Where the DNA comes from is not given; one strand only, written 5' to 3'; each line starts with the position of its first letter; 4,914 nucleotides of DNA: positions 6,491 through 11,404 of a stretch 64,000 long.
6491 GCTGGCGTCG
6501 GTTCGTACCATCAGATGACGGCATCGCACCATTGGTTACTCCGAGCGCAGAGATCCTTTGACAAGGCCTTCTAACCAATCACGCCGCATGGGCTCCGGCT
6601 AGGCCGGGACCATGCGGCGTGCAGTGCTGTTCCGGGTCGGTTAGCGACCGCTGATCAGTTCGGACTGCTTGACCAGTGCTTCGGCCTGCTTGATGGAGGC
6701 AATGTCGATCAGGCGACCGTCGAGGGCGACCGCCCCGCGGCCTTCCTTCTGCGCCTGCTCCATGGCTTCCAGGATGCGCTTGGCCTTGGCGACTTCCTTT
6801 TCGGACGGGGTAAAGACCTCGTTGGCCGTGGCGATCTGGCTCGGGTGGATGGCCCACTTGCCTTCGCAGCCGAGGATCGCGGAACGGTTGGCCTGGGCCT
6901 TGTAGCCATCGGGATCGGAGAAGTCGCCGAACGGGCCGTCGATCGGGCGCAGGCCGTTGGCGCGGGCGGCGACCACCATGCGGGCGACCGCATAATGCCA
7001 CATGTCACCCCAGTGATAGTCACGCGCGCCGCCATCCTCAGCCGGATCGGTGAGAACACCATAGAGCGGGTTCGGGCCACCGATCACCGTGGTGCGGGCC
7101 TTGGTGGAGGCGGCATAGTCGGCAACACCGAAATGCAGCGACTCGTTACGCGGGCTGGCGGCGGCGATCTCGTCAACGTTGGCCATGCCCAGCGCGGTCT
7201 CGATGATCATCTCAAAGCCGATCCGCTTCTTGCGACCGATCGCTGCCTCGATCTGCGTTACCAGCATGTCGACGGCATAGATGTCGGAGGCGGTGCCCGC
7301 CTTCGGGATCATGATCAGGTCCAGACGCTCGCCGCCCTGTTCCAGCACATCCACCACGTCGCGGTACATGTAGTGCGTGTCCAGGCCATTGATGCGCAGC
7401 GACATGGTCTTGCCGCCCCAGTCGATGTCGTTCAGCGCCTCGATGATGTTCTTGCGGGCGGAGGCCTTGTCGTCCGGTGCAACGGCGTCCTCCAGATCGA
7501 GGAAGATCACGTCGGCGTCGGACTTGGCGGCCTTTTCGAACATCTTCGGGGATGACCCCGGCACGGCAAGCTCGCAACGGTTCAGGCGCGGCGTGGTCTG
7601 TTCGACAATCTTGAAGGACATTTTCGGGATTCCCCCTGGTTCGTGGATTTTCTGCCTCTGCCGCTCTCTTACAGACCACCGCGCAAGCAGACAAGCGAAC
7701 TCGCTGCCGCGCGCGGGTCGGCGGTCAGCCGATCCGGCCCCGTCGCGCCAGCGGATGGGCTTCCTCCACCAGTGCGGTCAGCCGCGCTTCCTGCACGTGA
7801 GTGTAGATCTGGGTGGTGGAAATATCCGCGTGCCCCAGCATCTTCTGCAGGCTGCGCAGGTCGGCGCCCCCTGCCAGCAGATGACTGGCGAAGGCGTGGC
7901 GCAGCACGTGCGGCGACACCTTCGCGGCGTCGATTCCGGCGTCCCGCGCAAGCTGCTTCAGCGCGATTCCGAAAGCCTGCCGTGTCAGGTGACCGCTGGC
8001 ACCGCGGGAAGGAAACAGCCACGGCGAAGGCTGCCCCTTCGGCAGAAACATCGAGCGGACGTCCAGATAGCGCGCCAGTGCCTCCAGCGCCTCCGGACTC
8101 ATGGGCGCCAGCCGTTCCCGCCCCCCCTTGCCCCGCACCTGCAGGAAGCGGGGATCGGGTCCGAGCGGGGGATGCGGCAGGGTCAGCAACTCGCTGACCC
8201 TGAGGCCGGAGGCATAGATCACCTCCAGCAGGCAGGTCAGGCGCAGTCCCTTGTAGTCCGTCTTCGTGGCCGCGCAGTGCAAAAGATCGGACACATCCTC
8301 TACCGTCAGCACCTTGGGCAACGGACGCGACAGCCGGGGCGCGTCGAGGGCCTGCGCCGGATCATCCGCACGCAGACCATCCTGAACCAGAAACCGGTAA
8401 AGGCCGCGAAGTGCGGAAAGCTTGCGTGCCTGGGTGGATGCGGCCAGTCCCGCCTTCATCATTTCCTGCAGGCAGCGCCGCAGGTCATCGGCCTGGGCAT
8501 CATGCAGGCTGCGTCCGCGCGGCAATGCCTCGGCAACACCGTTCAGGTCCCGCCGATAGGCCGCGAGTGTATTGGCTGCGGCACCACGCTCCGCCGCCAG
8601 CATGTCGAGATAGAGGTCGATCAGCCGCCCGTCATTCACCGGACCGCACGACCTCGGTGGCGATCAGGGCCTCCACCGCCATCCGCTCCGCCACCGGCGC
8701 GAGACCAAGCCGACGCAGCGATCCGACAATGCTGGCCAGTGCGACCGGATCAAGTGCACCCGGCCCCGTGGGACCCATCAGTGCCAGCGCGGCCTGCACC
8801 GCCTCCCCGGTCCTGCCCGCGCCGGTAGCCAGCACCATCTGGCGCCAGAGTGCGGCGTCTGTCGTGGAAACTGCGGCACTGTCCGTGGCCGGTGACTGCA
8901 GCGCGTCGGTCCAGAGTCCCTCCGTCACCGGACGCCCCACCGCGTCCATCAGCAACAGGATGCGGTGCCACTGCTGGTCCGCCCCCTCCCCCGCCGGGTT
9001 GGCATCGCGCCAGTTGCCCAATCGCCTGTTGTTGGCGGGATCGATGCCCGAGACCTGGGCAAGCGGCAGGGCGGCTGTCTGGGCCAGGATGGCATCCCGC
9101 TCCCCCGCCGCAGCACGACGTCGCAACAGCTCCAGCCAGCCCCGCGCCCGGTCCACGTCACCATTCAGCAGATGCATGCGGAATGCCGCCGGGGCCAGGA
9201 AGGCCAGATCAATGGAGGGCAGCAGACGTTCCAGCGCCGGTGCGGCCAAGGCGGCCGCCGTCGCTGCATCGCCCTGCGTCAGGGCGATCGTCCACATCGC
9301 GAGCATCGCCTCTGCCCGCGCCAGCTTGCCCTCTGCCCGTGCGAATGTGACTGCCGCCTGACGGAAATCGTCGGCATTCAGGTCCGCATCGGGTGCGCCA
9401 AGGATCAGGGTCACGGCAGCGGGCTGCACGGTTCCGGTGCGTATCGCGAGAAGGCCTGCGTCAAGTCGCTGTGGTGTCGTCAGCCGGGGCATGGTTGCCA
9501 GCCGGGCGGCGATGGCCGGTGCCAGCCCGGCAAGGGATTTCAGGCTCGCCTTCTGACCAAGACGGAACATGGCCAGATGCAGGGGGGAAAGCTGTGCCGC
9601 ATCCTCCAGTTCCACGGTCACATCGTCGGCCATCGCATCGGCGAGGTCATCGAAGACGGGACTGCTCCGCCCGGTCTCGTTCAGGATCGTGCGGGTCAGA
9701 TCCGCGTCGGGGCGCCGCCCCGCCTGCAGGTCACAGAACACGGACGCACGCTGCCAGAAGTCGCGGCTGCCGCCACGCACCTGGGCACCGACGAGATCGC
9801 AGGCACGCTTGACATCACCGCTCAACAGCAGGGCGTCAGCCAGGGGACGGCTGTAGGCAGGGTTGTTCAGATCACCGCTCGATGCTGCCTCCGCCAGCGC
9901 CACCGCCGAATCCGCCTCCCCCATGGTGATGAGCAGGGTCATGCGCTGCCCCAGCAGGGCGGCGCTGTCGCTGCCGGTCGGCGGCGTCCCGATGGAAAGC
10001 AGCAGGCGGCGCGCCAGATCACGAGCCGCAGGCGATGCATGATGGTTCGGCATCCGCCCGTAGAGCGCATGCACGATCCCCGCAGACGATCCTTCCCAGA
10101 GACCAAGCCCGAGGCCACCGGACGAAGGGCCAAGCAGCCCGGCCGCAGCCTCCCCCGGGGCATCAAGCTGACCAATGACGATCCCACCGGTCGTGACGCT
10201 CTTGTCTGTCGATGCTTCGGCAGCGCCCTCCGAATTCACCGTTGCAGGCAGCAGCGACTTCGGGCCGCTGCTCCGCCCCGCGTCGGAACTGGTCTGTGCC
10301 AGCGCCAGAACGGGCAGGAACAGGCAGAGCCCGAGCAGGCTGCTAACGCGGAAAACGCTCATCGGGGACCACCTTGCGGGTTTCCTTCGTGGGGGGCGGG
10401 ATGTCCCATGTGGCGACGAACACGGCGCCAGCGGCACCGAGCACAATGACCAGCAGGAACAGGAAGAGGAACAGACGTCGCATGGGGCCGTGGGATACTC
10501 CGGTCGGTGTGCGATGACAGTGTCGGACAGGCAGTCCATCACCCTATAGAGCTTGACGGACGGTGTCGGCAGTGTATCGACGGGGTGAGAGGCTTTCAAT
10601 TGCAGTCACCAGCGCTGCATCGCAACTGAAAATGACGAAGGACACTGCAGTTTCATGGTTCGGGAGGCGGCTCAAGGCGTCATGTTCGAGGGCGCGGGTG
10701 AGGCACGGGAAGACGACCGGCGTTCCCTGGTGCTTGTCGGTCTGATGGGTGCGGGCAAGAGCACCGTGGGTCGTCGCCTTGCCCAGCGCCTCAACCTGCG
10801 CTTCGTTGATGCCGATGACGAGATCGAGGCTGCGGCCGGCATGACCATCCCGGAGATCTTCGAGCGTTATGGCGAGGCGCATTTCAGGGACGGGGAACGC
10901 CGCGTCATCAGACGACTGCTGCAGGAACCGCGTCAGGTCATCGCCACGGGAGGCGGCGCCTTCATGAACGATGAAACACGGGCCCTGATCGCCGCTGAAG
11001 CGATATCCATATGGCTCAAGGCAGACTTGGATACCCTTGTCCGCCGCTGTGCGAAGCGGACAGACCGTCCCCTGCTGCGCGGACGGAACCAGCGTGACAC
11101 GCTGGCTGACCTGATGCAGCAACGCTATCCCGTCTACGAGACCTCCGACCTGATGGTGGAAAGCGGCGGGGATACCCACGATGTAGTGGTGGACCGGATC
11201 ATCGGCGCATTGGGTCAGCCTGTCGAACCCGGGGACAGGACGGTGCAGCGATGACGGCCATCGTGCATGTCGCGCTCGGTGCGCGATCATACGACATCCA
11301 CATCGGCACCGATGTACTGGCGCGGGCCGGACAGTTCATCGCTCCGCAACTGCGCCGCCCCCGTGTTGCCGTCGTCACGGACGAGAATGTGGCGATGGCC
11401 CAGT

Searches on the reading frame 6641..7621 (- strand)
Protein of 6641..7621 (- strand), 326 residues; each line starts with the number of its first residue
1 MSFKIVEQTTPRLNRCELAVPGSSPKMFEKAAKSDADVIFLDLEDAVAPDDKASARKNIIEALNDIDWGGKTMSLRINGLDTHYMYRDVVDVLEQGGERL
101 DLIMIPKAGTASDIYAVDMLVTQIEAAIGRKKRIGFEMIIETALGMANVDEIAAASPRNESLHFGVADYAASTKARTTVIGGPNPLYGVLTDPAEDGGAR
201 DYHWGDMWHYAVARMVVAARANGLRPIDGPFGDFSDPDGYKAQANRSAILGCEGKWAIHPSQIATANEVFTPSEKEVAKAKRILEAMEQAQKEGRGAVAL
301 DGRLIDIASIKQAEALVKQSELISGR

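Call 21: search_protein_families(library=pfam, proteins=[window:6641-7621:-], max_evalue=0.00001)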
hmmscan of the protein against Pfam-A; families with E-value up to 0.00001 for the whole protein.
window:6641-7621:- (326 aa): 2 families
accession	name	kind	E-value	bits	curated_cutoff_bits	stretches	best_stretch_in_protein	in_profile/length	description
PF03328.21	HpcH_HpaI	-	1.7e-37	129.3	25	1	19-260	5-221/221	HpcH/HpaI aldolase/citrate lyase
PF15617.12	C-C_Bond_Lyase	-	8.1e-10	38.8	28.4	0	249-290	247-288/320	C-C_Bond_Lyase of the TIM-Barrel fold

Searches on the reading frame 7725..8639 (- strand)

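Call 21: search_protein_families(library=pfam, proteins=[window:7725-8639:-], max_evalue=0.00001)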
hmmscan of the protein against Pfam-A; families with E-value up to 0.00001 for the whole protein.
window:7725-8639:- (304 aa): 2 families
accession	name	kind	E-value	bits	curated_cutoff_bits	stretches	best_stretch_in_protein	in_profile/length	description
PF00589.27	Phage_integrase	-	1.6e-40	139.1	27.1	1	109-285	1-171/172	Phage integrase family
PF02899.23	Phage_int_SAM_1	-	3.8e-22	78.8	22.3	1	7-87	1-82/83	Phage integrase, N-terminal SAM-like domain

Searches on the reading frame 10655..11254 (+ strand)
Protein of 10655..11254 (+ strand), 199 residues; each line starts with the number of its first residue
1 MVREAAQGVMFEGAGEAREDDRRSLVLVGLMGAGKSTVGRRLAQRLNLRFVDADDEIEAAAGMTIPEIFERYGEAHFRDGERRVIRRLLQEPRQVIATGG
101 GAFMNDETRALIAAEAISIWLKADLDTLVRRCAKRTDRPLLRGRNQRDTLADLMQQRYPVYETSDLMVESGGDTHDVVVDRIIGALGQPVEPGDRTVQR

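Call 20: search_protein_families(library=pfam, proteins=[window:10655-11254:+], max_evalue=0.00001)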
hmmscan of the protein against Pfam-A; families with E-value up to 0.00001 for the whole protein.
window:10655-11254:+ (199 aa): 4 families
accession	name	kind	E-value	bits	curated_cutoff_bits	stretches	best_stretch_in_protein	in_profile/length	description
PF01202.28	SKI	-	7.9e-51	172.8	22.1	1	31-184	1-156/159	Shikimate kinase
PF13671.12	AAA_33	-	5.5e-10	40.1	27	1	26-139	3-122/143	AAA domain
PF13238.12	AAA_18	-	5.2e-09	37.1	29.4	1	26-145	2-121/128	AAA domain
PF13189.12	Cytidylate_kin2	-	1.6e-08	35.4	28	0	30-67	7-44/176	Cytidylate kinase-like family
